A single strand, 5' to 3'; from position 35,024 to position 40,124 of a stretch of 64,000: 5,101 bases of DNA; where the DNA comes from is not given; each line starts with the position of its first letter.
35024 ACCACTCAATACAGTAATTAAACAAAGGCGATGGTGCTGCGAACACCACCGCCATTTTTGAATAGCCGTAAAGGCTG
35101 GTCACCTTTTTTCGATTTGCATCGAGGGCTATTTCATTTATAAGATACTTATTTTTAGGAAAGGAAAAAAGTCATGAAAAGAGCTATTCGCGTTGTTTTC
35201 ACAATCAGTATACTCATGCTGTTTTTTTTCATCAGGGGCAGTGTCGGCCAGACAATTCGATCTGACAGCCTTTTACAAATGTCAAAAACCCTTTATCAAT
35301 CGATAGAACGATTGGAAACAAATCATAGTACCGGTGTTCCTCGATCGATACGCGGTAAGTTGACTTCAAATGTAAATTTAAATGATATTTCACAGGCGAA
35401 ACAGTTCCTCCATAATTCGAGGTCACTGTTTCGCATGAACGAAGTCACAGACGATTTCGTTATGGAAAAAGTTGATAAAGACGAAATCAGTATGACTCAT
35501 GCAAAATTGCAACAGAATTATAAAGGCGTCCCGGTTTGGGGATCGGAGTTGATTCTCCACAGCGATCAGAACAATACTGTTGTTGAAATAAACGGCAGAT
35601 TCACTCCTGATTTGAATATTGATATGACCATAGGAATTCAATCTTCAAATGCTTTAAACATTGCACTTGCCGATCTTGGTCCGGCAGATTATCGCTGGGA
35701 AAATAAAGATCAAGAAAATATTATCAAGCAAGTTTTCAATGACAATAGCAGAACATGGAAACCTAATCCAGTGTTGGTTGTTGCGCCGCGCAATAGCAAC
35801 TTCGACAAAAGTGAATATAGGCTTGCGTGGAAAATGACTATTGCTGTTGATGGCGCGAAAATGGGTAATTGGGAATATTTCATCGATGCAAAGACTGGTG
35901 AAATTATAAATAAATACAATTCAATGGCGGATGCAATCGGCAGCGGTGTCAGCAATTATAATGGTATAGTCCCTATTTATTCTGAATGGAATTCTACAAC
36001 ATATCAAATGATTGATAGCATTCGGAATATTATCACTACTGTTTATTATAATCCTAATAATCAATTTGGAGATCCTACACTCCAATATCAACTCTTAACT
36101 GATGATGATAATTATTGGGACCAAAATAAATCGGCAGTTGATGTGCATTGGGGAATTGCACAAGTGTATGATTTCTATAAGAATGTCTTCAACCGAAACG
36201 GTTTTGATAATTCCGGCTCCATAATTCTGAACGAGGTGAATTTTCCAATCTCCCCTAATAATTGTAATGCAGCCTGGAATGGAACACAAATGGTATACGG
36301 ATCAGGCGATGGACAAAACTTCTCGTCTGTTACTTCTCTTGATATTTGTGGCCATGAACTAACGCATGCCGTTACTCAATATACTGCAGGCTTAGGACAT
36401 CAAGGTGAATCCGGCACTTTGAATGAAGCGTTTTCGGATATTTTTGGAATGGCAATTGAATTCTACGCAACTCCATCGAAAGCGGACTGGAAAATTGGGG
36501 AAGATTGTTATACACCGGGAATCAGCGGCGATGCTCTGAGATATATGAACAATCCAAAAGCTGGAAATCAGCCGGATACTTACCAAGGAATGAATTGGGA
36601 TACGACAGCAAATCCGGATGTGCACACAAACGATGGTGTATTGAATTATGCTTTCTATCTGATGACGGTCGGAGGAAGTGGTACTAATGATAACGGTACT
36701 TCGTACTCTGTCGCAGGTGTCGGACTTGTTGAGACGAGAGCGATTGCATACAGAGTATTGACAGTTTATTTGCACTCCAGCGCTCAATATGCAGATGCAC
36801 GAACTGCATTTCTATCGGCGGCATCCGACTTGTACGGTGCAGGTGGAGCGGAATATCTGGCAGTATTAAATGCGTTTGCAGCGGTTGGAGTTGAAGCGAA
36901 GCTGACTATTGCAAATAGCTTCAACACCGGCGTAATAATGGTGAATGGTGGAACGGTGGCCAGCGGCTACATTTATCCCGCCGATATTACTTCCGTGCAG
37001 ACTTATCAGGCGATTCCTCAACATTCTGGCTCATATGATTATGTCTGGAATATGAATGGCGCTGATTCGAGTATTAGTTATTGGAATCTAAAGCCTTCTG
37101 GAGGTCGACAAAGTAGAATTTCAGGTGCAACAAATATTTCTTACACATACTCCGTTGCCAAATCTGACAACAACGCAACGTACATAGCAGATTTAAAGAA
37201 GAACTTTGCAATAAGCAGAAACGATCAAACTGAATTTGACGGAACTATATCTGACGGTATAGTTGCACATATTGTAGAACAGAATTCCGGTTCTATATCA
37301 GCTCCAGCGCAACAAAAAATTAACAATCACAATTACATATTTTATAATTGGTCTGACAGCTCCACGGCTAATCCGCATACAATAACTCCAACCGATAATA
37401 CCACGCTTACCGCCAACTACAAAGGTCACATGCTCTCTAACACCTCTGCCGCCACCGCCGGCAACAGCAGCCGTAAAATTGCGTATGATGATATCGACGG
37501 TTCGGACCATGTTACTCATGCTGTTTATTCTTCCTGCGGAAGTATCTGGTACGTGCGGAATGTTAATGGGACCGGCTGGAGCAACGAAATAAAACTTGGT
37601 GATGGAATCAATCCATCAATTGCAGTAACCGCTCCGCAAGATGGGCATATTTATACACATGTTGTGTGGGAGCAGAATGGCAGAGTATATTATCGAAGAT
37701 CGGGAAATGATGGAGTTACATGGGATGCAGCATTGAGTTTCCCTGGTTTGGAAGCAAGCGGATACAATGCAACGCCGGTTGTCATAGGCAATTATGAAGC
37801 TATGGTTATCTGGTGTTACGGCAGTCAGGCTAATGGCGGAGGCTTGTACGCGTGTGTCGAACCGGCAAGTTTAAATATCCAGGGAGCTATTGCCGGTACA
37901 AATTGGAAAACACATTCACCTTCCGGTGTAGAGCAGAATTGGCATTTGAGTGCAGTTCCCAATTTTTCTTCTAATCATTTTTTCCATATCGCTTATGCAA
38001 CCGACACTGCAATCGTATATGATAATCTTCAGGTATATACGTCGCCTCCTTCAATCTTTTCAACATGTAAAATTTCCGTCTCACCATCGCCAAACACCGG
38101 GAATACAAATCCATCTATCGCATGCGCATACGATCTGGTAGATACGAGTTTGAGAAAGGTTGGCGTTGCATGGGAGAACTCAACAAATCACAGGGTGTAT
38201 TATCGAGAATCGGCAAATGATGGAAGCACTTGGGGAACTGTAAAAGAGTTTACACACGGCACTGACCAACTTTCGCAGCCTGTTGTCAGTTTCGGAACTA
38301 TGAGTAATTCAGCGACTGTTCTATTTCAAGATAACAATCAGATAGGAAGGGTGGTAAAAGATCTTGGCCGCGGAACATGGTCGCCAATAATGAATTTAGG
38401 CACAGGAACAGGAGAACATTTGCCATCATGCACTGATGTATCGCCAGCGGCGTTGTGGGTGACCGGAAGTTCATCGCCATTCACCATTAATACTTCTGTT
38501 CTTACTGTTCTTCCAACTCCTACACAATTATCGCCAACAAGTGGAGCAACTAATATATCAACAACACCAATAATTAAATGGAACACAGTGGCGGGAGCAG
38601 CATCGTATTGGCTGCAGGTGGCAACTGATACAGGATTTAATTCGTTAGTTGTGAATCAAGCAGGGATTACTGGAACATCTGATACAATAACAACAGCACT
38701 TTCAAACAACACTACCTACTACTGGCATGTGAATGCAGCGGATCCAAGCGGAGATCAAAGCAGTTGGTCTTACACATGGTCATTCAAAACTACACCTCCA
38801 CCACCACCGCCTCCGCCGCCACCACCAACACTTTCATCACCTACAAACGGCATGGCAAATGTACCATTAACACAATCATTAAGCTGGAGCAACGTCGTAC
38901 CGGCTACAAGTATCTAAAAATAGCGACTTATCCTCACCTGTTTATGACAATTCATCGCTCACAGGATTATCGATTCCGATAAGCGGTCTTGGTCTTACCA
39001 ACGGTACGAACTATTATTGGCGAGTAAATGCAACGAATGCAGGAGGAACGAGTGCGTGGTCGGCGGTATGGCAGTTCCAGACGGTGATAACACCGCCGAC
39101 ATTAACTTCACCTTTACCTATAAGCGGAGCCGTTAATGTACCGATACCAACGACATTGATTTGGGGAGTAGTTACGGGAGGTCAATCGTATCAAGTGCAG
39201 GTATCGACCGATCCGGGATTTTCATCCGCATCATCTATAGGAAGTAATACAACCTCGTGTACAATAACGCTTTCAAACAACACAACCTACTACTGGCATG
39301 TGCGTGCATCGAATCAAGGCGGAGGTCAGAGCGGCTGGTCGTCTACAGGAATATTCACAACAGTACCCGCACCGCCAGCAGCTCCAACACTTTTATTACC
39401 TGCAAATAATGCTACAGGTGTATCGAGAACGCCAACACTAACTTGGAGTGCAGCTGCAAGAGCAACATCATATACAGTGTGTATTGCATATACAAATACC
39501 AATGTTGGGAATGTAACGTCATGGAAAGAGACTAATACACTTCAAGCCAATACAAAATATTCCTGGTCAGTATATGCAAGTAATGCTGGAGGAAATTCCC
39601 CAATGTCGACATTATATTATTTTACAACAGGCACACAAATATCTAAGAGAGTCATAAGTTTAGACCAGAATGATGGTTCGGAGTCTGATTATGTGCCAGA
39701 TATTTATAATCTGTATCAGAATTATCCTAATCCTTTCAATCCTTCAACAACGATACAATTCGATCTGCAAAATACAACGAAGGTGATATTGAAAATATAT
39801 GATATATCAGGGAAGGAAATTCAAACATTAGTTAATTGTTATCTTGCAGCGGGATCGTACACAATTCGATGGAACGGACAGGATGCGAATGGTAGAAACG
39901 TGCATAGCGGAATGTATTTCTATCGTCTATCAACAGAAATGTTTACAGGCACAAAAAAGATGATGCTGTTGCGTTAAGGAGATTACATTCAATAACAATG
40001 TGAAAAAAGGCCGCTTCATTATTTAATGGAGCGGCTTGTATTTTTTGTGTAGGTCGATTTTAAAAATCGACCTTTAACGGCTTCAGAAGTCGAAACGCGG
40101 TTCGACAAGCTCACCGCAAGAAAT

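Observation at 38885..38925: M4 protease-T9SS gene broken exactly where a 14-nt tandem repeat appears to have collapsed to one copy; the same 14 nt encode consecutive peptide segments in two frames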

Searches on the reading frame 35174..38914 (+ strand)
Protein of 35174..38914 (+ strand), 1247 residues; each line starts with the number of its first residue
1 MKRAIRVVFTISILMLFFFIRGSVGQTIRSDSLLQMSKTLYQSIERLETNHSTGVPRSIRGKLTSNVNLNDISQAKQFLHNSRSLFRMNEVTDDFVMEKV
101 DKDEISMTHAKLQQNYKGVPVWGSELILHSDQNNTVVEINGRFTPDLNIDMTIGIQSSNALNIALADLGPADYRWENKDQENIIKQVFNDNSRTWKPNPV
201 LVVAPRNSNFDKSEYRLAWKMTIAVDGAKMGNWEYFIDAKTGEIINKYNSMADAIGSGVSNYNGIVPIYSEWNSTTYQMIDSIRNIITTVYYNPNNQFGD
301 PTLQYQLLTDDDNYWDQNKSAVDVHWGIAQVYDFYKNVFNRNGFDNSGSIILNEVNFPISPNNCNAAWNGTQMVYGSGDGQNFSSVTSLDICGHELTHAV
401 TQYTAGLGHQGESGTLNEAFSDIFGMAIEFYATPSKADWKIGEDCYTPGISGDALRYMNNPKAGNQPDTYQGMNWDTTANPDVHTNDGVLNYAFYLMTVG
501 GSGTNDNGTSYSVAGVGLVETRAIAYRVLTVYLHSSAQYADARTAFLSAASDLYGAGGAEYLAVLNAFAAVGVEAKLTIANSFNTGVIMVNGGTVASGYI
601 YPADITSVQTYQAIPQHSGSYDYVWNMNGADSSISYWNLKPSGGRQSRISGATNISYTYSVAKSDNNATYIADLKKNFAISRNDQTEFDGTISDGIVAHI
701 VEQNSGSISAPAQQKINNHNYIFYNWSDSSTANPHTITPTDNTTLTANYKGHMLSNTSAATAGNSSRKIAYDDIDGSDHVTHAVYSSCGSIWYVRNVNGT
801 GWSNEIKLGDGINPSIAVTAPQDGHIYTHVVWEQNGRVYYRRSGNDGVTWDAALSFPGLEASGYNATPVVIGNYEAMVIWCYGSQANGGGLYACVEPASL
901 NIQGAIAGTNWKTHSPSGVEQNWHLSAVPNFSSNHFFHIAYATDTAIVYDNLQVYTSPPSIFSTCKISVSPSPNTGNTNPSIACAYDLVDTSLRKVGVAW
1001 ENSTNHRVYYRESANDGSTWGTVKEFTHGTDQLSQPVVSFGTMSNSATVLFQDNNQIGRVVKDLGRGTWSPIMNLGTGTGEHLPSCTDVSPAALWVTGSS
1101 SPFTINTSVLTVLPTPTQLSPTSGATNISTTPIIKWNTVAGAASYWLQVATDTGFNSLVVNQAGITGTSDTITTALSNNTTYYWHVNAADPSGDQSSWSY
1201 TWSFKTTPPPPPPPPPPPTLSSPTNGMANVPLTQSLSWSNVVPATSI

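Call 6: search_protein_families(library=pfam, proteins=[window:35174-38914:+], max_evalue=0.01)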
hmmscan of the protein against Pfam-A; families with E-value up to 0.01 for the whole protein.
window:35174-38914:+ (1247 aa): 6 families
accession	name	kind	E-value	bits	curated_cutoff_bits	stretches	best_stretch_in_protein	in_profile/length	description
PF02868.21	Peptidase_M4_C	-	4.3e-48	163.8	24.4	1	405-573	1-165/165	Thermolysin metallopeptidase, alpha-helical domain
PF01447.24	Peptidase_M4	-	1.1e-35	123.7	22.4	1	256-402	2-145/145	Thermolysin metallopeptidase, catalytic domain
PF07504.19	FTP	-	2.3e-12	47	21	1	93-143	1-51/51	Fungalysin/Thermolysin Propeptide Motif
PF03413.25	PepSY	-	0.00055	20.6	24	1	214-247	28-59/60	Peptidase propeptide and YPEB domain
PF25788.1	Ig_Rha78A_N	-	0.00095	19.8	27.4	1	1132-1206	20-101/105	Rha78A-like, N-terminal immunoglobulin domain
PF24489.1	Ig_J_second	-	0.0023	18.4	27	0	1115-1193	2-82/105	Tip attachment protein J second Ig-like domain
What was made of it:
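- On Peptidase family M4 (thermolysin-like): The FTP propeptide motif scores 47 bits (call 6).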

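Call 7: search_protein_families(library=ncbifam, proteins=[window:35174-38914:+], max_evalue=0.01)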
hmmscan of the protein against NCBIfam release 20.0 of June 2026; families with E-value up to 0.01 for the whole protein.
window:35174-38914:+ (1247 aa): 2 families
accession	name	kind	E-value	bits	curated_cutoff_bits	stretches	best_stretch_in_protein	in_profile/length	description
NF047971.1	ThermolysLepto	equivalog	9.3e-58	196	1350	2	313-578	332-624/776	M4 family metalopeptidase thermolysin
NF045902.1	MetaloprotProALeg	equivalog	1.9e-30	106.1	900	2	364-498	346-475/539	zinc metalloprotease ProA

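Call 11: list_cluster_members(proteins=[window:35174-38914:+, window:39084-39974:+, window:40231-41160:+, window:33983-35041:+])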
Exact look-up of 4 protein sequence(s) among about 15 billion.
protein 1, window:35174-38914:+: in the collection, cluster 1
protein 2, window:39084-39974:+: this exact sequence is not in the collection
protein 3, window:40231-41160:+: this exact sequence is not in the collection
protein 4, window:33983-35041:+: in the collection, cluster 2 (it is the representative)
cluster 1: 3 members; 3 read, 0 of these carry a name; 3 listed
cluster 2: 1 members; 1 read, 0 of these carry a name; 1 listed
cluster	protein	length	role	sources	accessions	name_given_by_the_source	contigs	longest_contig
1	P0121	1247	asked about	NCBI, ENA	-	-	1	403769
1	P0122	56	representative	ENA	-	-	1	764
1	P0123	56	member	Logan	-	-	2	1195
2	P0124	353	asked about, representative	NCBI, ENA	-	-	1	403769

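Call 13: find_encoding_contigs(protein=window:35174-38914:+, flank=3000, max_places=10)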
Protein window:35174-38914:+ (1247 aa): no gene with exactly this product is on record in the collection.

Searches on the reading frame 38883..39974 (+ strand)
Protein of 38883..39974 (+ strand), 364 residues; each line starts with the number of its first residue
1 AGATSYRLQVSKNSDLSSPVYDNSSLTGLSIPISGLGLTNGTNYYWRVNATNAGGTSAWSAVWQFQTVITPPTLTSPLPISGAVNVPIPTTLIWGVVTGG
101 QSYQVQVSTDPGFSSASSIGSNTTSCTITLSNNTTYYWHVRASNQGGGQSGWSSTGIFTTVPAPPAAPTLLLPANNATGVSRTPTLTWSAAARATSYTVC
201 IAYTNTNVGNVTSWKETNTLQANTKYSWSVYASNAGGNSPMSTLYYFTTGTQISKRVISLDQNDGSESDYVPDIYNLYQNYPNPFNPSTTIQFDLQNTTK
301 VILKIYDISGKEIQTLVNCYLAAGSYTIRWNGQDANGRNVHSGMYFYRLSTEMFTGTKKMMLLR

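Call 6: search_protein_families(library=pfam, proteins=[window:38883-39974:+], max_evalue=0.01)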
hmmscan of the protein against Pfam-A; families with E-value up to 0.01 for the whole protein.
window:38883-39974:+ (364 aa): 9 families
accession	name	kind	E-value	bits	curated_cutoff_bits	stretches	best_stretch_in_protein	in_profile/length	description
PF25788.1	Ig_Rha78A_N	-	6.8e-18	65.3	27.4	2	4-67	36-101/105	Rha78A-like, N-terminal immunoglobulin domain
PF00041.27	fn3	-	8.2e-11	42.4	25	1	184-243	16-79/84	Fibronectin type III domain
PF18962.6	Por_Secre_tail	-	4.1e-09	37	27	1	281-361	2-74/75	Secretion system C-terminal sorting domain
PF13860.13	FlgD_ig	-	5.4e-09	36.3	27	1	291-350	14-74/79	FlgD Ig-like domain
PF24489.1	Ig_J_second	-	4.8e-08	33.4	27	0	115-152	48-86/105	Tip attachment protein J second Ig-like domain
PF16656.11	Pur_ac_phosph_N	-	2.9e-06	28.2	30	0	114-160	51-93/93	Purple acid Phosphatase, N-terminal domain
PF17964.7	Big_10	-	0.00014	22.6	22.9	0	212-261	41-89/164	Bacterial Ig domain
PF13585.12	CHU_C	-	0.00029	21.3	27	1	290-351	19-72/86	CHU_C Type IX secretion signal domain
PF01108.23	Tissue_fac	-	0.0055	17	27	0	4-59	51-107/107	Tissue factor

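Call 7: search_protein_families(library=ncbifam, proteins=[window:38883-39974:+], max_evalue=0.01)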
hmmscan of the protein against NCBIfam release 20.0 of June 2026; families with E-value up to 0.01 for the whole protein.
window:38883-39974:+ (364 aa): 10 families
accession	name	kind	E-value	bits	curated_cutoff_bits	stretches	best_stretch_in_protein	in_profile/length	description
NF033707.1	T9SS_sortase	equivalog_domain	5.3e-12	44.2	420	1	278-352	999-1078/1095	type IX secretion system sortase PorU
TIGR04183.1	Por_Secre_tail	domain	1.3e-09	37.9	23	1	281-361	2-70/72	T9SS type A sorting domain-containing protein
NF038113.1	T9SSA_dep_M36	equivalog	7.9e-08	30.9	885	1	276-362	791-868/869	T9SS-dependent M36 family metallopeptidase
NF052323.1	T9SSA_dep_M6i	equivalog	4.5e-07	28.2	600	1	259-352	941-1027/1043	T9SS-dependent M6-like inactivated metalloprotease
NF009276.0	PRK12633.1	equivalog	2.6e-06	27.3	383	1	288-351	117-181/234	flagellar basal body rod modification protein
NF005176.1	PRK06655.1-1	equivalog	6.3e-06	26.2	230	1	296-354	94-152/197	flagellar hook assembly protein FlgD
NF052228.1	T9SS_PorZ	equivalog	3e-05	22.7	260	1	280-352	675-743/757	type IX secretion system anionic LPS delivery protein PorZ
NF009277.0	PRK12634.1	equivalog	0.00021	21.5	333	1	300-347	123-170/221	flagellar basal body rod modification protein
NF009452.0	PRK12812.1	equivalog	0.0017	17.6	258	0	299-348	152-203/289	flagellar basal body rod modification protein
NF009453.0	PRK12813.1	equivalog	0.0021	17.6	264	1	297-350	122-172/223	flagellar basal body rod modification protein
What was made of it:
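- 39723..39965 (+): T9SS type A C-terminal sorting domain (Por_Secre_tail 37.0 bits against cut-off 27; TIGR04183 37.9 bits against cut-off 23). calls 6, 7
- On T9SS type A cargo: The domain is present and scores above cut-off (37.9 bits against 23; 37.0 bits against 27; calls 6, 7).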

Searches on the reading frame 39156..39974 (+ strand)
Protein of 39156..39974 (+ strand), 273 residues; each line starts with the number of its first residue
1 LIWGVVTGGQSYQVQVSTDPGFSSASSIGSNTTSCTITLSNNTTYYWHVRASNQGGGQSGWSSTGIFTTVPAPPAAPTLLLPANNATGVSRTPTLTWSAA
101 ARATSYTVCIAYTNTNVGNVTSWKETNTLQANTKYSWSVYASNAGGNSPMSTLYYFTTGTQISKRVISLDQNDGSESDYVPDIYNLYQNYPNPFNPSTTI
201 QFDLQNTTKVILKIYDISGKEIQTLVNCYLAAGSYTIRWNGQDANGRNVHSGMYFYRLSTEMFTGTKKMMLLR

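Call 38: list_cluster_members(proteins=[window:39156-39974:+, window:39195-39974:+, window:39300-39974:+, window:39477-39974:+, window:39603-39974:+, window:39693-39974:+, window:39783-39974:+, window:39789-39974:+, window:40246-41160:+])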
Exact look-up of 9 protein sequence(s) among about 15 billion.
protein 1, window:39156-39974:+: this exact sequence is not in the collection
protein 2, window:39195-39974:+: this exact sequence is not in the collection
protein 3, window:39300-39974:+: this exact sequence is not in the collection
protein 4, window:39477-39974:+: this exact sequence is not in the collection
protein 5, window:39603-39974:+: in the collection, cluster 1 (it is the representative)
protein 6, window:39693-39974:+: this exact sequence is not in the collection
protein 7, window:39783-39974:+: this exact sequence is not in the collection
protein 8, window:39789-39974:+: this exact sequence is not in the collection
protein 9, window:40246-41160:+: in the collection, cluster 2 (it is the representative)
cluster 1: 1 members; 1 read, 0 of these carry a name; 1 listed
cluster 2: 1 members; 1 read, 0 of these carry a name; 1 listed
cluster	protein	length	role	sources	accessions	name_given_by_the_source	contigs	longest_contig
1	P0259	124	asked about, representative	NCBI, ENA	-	-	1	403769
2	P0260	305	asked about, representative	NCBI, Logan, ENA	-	-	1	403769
